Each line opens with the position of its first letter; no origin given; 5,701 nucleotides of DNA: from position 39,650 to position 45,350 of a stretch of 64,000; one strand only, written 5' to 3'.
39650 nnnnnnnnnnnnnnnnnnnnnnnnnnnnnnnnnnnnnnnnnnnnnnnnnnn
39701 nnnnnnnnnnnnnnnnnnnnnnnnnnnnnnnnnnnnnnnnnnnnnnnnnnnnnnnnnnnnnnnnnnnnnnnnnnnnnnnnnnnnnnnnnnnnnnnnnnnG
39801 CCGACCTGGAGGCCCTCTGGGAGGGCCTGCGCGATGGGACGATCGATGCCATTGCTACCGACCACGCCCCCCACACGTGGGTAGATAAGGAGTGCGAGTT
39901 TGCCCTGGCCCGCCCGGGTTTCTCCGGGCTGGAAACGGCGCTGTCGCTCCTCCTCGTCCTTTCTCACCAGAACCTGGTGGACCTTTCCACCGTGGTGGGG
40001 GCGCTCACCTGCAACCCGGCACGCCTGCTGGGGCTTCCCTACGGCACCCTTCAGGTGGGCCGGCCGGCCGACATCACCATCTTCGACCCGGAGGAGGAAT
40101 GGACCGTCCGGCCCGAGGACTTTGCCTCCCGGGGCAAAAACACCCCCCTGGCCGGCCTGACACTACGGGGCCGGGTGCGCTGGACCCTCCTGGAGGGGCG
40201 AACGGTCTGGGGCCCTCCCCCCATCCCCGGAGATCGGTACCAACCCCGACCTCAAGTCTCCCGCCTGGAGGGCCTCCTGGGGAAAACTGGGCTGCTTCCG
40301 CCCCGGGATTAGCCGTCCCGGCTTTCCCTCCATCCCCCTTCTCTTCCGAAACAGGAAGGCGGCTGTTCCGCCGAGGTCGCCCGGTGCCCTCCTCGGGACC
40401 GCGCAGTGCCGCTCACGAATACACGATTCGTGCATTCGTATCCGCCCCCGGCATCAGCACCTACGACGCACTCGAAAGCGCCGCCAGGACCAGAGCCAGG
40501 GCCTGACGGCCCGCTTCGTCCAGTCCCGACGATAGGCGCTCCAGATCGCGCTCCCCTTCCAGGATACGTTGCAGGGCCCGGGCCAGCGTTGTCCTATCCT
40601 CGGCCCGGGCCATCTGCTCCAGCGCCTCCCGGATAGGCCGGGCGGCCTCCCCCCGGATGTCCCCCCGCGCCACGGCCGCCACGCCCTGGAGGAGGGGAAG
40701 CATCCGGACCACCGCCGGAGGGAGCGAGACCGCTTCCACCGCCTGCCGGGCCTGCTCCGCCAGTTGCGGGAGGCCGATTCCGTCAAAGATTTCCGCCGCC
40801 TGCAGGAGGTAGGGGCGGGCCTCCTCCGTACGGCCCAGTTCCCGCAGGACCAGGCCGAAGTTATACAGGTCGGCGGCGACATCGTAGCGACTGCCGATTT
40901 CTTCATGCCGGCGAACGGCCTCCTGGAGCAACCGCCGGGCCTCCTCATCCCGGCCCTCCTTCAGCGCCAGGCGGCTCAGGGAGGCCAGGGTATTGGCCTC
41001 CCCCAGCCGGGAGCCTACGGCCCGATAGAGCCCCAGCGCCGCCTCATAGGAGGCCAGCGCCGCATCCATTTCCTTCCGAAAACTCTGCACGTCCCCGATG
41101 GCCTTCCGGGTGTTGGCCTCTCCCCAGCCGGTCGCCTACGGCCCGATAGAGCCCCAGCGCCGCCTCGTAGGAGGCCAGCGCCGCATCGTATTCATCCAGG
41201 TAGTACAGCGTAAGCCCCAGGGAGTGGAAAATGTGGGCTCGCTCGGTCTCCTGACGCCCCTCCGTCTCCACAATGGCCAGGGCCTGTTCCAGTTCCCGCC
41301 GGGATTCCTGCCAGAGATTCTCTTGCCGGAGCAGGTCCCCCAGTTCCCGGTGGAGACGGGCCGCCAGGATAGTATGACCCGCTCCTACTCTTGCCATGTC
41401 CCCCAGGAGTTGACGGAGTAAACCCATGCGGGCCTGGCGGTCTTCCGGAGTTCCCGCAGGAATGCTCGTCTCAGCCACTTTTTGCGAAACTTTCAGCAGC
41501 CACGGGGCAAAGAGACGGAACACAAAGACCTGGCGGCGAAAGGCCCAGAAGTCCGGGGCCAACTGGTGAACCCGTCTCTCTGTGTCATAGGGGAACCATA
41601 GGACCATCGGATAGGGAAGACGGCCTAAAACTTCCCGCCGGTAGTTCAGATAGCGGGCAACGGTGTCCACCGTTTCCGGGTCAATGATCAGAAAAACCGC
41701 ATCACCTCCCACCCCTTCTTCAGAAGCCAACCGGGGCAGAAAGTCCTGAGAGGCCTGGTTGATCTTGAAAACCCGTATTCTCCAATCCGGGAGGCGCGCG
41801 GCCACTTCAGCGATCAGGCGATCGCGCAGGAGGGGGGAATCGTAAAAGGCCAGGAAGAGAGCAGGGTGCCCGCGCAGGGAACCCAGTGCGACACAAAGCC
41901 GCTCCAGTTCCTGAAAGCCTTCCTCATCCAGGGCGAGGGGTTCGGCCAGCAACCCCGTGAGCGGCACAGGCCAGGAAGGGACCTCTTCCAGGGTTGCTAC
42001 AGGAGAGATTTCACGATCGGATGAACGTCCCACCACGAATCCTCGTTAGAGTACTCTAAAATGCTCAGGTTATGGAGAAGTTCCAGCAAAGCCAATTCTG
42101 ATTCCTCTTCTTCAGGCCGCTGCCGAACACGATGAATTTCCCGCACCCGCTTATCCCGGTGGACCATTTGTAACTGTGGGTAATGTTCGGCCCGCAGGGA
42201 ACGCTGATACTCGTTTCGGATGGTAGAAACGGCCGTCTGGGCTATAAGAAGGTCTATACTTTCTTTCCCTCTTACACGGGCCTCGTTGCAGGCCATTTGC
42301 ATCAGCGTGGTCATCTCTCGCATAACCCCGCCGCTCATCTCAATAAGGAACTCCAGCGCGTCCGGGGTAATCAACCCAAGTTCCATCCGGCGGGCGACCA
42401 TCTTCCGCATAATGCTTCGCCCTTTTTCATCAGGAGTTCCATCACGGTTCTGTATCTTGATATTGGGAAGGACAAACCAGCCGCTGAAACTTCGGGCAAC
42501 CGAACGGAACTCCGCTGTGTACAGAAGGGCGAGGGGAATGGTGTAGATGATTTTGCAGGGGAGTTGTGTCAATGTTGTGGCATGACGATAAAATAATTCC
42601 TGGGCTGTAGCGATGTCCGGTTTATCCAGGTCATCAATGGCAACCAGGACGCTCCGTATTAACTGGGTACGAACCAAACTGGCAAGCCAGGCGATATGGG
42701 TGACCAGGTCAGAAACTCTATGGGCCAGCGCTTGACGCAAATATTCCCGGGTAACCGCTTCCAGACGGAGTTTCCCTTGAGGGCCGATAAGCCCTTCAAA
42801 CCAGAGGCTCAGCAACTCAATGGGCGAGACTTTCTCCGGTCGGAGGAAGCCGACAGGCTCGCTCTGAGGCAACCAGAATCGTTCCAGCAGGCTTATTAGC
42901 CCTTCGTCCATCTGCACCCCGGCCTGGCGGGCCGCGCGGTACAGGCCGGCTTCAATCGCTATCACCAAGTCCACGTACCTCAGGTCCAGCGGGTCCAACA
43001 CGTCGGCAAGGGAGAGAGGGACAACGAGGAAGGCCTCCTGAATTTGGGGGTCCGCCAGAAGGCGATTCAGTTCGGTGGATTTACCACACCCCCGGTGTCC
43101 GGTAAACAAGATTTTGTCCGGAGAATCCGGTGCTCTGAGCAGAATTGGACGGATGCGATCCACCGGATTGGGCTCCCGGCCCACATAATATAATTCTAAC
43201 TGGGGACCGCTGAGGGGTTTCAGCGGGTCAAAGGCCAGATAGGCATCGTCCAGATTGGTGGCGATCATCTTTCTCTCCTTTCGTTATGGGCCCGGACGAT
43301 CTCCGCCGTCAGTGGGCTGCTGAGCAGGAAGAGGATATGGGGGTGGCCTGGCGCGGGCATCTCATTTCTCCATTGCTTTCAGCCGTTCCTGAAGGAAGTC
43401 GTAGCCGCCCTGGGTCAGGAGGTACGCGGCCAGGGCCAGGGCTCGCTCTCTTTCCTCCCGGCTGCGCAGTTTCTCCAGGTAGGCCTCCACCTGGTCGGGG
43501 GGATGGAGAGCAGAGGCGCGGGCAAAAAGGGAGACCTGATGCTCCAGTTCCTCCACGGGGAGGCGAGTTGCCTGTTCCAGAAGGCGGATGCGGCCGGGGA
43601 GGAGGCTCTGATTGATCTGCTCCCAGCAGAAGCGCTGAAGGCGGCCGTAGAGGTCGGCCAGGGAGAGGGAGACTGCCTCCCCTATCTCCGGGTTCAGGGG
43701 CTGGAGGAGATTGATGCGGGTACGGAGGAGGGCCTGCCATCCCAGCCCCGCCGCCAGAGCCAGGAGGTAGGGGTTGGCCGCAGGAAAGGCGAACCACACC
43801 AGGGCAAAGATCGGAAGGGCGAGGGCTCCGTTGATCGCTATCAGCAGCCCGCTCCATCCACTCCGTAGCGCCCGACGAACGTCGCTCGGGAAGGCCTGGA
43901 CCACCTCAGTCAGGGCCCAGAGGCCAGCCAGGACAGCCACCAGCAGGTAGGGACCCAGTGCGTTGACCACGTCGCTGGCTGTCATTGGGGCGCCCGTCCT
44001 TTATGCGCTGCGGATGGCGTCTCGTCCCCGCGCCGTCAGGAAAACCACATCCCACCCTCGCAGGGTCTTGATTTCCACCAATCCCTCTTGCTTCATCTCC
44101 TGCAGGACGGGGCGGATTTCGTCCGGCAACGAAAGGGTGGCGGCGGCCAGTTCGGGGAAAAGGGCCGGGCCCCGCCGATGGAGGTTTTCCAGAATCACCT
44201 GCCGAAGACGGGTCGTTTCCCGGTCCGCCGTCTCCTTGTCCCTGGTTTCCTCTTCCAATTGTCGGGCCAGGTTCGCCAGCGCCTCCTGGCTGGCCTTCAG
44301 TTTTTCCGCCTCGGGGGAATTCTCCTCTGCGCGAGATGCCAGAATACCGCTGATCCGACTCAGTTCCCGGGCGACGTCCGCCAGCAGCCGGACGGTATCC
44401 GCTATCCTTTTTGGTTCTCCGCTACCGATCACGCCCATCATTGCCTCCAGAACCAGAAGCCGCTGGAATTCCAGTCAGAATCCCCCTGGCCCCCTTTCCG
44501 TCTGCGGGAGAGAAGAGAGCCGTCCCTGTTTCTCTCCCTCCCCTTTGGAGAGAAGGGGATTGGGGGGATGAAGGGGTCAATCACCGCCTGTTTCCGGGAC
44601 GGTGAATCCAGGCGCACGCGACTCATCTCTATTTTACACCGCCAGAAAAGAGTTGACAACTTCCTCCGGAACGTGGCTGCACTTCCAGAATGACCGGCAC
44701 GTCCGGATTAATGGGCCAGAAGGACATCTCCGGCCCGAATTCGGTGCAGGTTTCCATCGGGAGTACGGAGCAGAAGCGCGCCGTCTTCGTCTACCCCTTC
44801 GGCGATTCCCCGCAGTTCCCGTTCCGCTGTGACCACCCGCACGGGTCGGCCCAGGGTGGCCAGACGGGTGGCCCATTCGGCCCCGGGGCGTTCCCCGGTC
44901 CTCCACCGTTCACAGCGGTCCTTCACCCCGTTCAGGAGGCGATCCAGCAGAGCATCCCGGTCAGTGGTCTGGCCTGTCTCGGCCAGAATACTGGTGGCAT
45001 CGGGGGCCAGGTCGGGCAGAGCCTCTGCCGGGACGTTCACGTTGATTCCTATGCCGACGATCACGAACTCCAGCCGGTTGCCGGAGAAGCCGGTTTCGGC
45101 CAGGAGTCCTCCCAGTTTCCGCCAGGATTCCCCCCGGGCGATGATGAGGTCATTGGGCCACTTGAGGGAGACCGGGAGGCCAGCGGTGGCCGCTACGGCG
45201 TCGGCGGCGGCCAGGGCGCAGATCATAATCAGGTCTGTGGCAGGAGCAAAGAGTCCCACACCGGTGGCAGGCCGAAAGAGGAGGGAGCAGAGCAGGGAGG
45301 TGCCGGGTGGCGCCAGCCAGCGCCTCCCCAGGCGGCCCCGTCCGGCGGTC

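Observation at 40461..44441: Four-gene cluster: wHTH/coiled-coil protein – membrane protein – P-loop NTPase – large TPR protein (candidate uncharacterised signalling or defence module)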

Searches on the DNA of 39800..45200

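Call 77: search_rna_families(source=window, start=39800, end=45200, threshold=evalue, max_evalue=1)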
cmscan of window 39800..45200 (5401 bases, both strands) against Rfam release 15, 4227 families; matches with E-value up to 1: 2.
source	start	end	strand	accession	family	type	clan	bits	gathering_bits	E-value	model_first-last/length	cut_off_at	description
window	44454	44579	+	RF02193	TCL6_3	Gene; lncRNA;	-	19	40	0.98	1-139/139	no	T-cell leukemia/lymphoma 6 conserved region 3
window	44475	44578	-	RF01055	Molybdenum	Cis-reg; riboswitch;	-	18.6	36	0.79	1-135/135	no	Molybdenum/Tungsten riboswitch aptamer (Moco RNA motif)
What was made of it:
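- Tried and rejected: An Rfam scan of 39800-45200 found nothing near any gathering score (call 77).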

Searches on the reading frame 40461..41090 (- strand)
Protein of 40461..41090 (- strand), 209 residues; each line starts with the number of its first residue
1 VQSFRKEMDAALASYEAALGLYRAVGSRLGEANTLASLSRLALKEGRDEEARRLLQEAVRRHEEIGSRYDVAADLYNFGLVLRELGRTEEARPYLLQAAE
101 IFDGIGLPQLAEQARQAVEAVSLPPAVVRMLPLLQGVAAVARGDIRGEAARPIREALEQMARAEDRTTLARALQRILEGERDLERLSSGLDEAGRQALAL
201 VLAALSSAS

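Call 4: search_protein_families(library=pfam, proteins=[window:40461-41090:-], max_evalue=1)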
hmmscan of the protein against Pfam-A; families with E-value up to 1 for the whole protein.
window:40461-41090:- (209 aa): 15 families
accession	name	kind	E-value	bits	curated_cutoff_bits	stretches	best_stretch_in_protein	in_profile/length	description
PF13424.12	TPR_12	-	1.4e-15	57.7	30.1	2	44-102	15-75/77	Tetratricopeptide repeat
PF13181.12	TPR_8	-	1.6e-08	34.5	25.7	1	75-101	4-30/34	Tetratricopeptide repeat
PF13374.12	TPR_10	-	5e-06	26.8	27.5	2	32-65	2-35/42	Tetratricopeptide repeat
PF07719.23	TPR_2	-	2e-05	24.8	27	2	73-102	2-31/34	Tetratricopeptide repeat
PF13432.12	TPR_16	-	0.00017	22.4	32.7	1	39-101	4-60/65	Tetratricopeptide repeat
PF13176.12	TPR_7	-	0.00037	20.8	27.9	1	34-63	1-32/36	Tetratricopeptide repeat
PF00515.34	TPR_1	-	0.0022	18.2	27.8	1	75-101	4-30/34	Tetratricopeptide repeat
PF23938.1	DUF7273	-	0.005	17.4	31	0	67-106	8-47/65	Domain of unknown function (DUF7273)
PF13174.12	TPR_6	-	0.0059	17.6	26.3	0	75-100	3-28/33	Tetratricopeptide repeat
PF14938.12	SNAP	-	0.008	16.1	25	1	5-115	48-158/282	Soluble NSF attachment protein, SNAP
PF10938.13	YfdX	-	0.02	15.3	26.6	1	39-87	8-44/149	YfdX protein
PF22888.1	FIMAH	-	0.062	14.3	24.8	1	140-199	12-73/81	FIMAH domain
PF13428.12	TPR_14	-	0.079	14.1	23.5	1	34-64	3-33/44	Tetratricopeptide repeat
PF13414.12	TPR_11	-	0.1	12.8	26.8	0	79-100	1-22/42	TPR repeat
PF00482.28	T2SSF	-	0.9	10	25.2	1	149-202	11-64/125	Type II secretion system (T2SS), protein F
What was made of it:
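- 40461..41120 (-): 3' part of the partner gene in the shifted frame: further TPRs plus a ~100-aa C-terminal helical extension. TPR_12 matches at E 1.4e-15 (call 4).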

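Call 5: search_protein_families(library=padloc, proteins=[window:40461-41090:-], max_evalue=1)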
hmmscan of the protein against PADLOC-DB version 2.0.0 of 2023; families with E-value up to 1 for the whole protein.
window:40461-41090:- (209 aa): 1 family
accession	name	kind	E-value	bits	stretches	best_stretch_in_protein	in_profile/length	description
PDLC02729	PbeC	-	0.04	10.4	1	90-185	164-259/668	PbeC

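Call 6: search_protein_families(library=ncbifam, proteins=[window:40461-41090:-], max_evalue=1)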
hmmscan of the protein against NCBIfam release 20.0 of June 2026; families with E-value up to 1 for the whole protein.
window:40461-41090:- (209 aa): 6 families
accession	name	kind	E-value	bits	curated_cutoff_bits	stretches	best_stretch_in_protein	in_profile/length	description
NF053617.1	SARPRegAfsRStmc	equivalog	8.1e-15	53.9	1430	1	5-103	789-887/986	SARP-family global regulator AfsR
NF041717.1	HaaA_phane_TPR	equivalog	2.8e-10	39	1125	1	6-106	726-826/882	cyclophane-containing RiPP biosynthesis TPR protein HaaT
NF053720.1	NsdA_fam_reg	subfamily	2.3e-05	24.1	75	1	7-68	216-277/432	NsdA family TPR-like regulatory protein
NF033920.0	C39_PA2778_fam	equivalog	0.008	15.6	150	1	14-101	171-253/255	PA2778 family cysteine peptidase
TIGR02521.1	type_IV_pilW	equivalog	0.0099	15.4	154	1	46-101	113-164/234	type IV pilus biogenesis/stability protein PilW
NF053520.1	HK_Porph_FimS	equivalog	0.027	12.7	600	1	6-103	178-275/618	sensor histidine kinase FimS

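Call 88: search_protein_families(library=phrogs, proteins=[window:40461-41090:-], max_evalue=0.01)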
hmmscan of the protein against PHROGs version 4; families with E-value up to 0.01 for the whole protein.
window:40461-41090:- (209 aa): 1 family
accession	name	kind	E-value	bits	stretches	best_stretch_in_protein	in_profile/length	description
phrog_2499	-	unknown function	0.0016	19.5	0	67-106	7-46/64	-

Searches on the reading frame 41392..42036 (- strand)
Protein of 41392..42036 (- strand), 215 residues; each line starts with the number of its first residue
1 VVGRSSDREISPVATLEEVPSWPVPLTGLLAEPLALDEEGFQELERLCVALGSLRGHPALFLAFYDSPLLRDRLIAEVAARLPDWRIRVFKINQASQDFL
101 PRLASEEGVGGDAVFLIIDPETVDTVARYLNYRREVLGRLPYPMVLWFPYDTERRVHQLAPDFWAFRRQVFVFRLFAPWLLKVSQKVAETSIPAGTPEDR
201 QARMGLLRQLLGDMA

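Call 33: find_homologous_proteins(query=window:41392-42036:-, max_evalue=0.001)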
Query window:41392-42036:- (215 aa): 6 proteins with E <= 0.001 among 1153 candidates.
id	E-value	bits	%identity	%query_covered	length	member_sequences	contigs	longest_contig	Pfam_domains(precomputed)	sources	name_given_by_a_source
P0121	9.9e-137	472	100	100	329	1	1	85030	PF13424.13,PF07719.24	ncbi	-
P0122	3.3e-99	349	75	99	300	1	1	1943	PF13424.13,PF07719.24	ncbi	ncbi:MAG: tetratricopeptide repeat protein, partial [Anaerolineae bacterium]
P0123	2.3e-89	317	70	99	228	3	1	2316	-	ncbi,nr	ncbi:MAG: hypothetical protein RMK65_05980, partial [Anaerolineae bacterium]|nr:hypothetical protein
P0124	4.8e-74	267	66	88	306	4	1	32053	PF00515.35,PF13424.13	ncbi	ncbi:MAG: tetratricopeptide repeat protein, partial [Anaerolineae bacterium]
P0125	1.7e-65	239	61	87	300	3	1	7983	PF13424.13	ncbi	ncbi:MAG: tetratricopeptide repeat protein, partial [Chloroflexia bacterium]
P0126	2.2e-56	209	59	81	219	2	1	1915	-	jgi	jgi:hypothetical protein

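Call 35: find_homologous_proteins(query=A2, max_evalue=0.001)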
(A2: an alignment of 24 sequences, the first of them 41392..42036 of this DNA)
Query A2 (24 sequences) (215 aa, profile of the alignment): 19 proteins with E <= 0.001 among 7290 candidates.
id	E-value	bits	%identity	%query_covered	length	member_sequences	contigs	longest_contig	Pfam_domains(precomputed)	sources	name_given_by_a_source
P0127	1.8e-65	238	26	73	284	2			PF13424.13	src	-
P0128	1.0e-60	223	28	41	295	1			PF13414.13,PF00515.35,PF13424.13,PF13428.13,PF13181.13,PF07719.24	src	-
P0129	1.3e-53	200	25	73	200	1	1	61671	-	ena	-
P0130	1.3e-48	183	28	54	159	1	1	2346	-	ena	-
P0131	1.0e-47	180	28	54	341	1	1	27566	PF23914.2,PF13414.13,PF00515.35,PF13424.13,PF13432.13,PF13428.13,PF13181.13,PF07719.24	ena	-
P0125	2.5e-46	176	61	87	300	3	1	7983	PF13424.13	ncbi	ncbi:MAG: tetratricopeptide repeat protein, partial [Chloroflexia bacterium]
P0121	6.8e-44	168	100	100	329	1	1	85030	PF13424.13,PF07719.24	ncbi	-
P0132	1.0e-42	164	-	-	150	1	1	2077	-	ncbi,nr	ncbi:MAG: hypothetical protein L3J16_08045 [Anaerolineales bacterium]|nr:hypothetical protein [Anaer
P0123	2.5e-42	163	70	99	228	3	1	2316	-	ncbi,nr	ncbi:MAG: hypothetical protein RMK65_05980, partial [Anaerolineae bacterium]|nr:hypothetical protein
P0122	4.9e-42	162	75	99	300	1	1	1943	PF13424.13,PF07719.24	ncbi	ncbi:MAG: tetratricopeptide repeat protein, partial [Anaerolineae bacterium]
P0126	6.5e-42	161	59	81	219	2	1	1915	-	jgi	jgi:hypothetical protein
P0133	1.7e-41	160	18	66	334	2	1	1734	PF13431.13,PF00515.35,PF13424.13,PF13181.13,PF07719.24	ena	-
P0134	1.1e-40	157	28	65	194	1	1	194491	-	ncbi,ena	-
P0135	1.1e-36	144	41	20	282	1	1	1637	PF14559.13,PF13414.13,PF13432.13,PF13428.13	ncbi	-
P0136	5.6e-36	142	29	13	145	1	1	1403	-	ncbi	-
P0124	1.9e-32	130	66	88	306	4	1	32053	PF00515.35,PF13424.13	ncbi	ncbi:MAG: tetratricopeptide repeat protein, partial [Anaerolineae bacterium]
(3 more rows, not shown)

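Call 42: find_encoding_contigs(protein=P0124, flank=8000, max_places=2)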
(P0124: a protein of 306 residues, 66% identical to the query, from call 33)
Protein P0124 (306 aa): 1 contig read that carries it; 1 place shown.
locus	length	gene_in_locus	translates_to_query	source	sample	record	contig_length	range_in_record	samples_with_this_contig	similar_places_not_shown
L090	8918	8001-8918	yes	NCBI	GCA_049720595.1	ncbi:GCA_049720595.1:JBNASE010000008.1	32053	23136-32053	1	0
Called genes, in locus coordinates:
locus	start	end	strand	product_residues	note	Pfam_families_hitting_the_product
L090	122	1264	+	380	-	PF08442:ATP-grasp_2, PF13549:ATP-grasp_5, PF24948:Citrate_synth_N, PF00549:Ligase_CoA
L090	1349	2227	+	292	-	PF02629:CoA_binding, PF00549:Ligase_CoA, PF13607:Succ_CoA_lig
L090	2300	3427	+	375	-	PF06032:S-Me-THD_N, PF20906:S-Me-THD_C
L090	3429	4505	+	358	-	PF26233:NicX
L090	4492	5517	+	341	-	PF26233:NicX, PF02073:Peptidase_M29 (weak)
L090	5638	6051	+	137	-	-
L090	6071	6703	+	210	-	-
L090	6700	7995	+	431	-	-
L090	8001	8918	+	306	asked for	PF13424:TPR_12, PF00515:TPR_1 (faint), PF13424:TPR_12 (weak)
